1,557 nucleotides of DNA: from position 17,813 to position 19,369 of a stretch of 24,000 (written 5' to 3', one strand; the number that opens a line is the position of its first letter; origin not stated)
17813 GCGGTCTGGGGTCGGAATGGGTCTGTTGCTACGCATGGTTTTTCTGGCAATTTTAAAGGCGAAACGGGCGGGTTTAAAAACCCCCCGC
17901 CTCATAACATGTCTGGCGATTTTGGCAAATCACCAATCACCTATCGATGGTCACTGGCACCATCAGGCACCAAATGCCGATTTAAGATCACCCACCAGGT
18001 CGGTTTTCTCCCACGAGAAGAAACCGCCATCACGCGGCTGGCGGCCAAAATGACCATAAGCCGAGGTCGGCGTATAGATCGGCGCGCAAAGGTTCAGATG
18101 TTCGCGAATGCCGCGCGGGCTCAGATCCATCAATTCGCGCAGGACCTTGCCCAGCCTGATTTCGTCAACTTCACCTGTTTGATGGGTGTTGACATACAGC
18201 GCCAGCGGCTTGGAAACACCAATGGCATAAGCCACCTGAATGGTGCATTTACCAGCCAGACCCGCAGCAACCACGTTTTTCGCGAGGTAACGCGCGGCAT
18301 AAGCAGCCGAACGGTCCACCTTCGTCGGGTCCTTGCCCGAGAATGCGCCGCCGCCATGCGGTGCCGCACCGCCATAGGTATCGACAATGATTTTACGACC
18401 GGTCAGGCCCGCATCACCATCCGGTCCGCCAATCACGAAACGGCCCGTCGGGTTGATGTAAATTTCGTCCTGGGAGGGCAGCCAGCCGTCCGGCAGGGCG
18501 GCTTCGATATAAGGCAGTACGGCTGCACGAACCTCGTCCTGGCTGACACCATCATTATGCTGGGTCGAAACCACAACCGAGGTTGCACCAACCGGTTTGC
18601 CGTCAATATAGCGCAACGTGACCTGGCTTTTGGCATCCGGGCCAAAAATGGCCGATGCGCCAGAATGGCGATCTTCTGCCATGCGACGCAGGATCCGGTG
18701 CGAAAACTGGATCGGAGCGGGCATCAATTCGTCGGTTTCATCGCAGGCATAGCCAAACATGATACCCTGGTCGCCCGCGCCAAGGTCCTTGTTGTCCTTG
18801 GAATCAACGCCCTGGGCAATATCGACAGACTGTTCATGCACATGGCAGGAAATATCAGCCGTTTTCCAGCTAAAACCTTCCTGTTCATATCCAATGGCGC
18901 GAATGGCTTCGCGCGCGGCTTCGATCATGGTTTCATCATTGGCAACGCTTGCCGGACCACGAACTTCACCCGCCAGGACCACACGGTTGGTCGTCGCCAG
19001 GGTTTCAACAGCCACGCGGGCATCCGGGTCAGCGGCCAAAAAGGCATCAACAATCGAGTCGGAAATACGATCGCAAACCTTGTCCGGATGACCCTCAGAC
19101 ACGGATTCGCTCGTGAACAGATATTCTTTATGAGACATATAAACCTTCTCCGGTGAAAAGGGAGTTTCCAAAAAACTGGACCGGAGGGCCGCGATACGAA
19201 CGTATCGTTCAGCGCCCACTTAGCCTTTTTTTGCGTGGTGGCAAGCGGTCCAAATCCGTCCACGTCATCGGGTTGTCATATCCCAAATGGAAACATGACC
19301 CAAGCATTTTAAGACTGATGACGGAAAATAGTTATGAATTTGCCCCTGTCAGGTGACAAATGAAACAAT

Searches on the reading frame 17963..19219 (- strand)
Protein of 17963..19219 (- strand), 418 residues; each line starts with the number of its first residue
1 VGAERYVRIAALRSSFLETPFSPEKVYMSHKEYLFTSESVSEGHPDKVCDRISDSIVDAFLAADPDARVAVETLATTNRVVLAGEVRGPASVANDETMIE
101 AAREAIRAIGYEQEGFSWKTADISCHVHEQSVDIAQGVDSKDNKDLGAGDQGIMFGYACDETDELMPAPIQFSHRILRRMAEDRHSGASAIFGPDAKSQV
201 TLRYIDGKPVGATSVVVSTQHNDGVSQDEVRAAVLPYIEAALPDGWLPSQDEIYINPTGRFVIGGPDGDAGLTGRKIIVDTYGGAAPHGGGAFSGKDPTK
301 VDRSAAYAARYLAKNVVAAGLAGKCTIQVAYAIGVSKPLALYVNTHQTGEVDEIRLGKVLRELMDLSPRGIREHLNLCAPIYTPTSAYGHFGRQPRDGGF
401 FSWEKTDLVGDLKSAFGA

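Call 6: search_protein_families(library=pfam, proteins=[window:17963-19219:-], max_evalue=0.001)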
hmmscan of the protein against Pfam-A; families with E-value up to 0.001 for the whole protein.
window:17963-19219:- (418 aa): 3 families
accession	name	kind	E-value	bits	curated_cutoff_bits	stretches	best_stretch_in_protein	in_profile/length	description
PF02773.21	S-AdoMet_synt_C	-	2.5e-61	206.1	25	1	263-405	1-138/138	S-adenosylmethionine synthetase, C-terminal domain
PF02772.21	S-AdoMet_synt_M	-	2.6e-38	131.3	29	1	146-261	2-120/120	S-adenosylmethionine synthetase, central domain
PF00438.25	S-AdoMet_synt_N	-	4.4e-35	120.6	33.1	1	33-131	2-98/99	S-adenosylmethionine synthetase, N-terminal domain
